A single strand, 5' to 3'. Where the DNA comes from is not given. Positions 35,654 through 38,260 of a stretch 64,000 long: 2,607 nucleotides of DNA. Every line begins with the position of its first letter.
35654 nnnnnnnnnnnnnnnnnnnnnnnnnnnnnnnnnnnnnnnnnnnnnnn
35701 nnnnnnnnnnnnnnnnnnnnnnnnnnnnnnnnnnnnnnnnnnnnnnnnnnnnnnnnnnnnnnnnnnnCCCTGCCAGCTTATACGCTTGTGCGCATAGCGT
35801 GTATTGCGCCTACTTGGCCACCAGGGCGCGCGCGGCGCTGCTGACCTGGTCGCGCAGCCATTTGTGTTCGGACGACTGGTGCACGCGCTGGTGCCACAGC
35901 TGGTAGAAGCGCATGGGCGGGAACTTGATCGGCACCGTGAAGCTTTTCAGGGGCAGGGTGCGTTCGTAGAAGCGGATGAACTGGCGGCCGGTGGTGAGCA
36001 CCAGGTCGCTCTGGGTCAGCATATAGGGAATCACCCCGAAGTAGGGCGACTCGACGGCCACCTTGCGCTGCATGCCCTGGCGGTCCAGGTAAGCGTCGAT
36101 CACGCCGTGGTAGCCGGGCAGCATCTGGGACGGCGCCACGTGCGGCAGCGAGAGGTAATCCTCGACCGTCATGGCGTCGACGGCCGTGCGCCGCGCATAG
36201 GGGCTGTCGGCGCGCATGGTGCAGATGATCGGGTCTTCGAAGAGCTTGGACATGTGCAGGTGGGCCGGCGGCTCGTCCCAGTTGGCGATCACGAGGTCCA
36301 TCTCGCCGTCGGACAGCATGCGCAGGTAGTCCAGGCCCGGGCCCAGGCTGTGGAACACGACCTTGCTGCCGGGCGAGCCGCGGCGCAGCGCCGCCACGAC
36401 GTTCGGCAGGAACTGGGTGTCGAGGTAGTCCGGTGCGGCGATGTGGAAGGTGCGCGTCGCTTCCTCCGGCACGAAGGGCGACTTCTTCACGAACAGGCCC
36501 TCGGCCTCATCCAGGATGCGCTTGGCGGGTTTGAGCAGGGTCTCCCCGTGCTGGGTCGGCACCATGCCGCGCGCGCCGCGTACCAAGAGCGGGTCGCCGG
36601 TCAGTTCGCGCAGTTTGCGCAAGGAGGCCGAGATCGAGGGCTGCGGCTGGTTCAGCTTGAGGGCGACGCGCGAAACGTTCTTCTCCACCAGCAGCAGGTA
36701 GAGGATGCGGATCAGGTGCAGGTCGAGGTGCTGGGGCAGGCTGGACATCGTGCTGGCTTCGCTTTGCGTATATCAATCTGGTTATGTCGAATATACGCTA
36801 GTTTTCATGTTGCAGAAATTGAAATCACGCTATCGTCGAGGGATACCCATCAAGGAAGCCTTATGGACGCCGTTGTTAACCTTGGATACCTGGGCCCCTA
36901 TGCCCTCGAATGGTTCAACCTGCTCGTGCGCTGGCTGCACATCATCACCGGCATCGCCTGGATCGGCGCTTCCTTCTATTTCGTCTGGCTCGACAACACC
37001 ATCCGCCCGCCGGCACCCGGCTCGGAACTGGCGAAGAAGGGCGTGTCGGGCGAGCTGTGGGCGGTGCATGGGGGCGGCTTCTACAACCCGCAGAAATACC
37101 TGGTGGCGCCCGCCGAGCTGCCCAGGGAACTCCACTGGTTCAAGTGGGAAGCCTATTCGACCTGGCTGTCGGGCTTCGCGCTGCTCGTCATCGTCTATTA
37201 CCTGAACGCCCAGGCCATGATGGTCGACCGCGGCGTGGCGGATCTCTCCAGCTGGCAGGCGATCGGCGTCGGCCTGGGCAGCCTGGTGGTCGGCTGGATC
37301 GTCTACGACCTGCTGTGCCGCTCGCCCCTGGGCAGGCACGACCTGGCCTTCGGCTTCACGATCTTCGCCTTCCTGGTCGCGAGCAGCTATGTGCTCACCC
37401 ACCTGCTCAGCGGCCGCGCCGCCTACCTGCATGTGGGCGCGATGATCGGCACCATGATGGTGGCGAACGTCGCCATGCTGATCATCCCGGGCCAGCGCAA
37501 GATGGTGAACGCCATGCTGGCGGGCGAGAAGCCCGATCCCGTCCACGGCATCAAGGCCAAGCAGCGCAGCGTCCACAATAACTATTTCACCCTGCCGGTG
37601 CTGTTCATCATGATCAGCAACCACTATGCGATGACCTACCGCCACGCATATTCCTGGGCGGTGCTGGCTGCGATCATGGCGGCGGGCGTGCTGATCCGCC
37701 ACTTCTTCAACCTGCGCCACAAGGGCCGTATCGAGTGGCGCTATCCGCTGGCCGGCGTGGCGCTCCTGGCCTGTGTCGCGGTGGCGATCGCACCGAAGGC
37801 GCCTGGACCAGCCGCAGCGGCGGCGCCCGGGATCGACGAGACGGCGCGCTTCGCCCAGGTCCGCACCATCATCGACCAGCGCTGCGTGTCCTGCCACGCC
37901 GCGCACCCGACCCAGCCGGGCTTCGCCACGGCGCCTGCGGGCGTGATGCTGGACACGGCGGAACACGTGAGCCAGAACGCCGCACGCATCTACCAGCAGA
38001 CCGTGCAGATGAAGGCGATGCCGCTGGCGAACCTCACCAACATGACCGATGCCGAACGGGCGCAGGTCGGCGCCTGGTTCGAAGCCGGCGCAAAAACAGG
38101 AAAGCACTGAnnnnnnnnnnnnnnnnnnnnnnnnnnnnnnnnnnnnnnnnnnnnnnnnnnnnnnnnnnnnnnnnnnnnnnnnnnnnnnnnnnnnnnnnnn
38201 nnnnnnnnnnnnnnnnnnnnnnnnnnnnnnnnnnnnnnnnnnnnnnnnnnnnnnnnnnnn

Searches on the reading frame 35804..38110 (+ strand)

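Call 3: search_protein_families(library=pfam, proteins=[window:35804-38110:+])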
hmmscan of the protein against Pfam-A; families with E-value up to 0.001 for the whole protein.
window:35804-38110:+ (768 aa): 1 family
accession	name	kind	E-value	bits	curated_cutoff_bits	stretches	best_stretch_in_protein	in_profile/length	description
PF06181.16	Urate_ox_N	-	2.5e-139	464.2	26.9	1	366-662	2-294/295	Urate oxidase N-terminal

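Call 4: search_protein_families(library=ncbifam, proteins=[window:35804-38110:+])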
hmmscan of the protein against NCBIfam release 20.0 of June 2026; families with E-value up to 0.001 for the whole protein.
window:35804-38110:+ (768 aa): 0 families
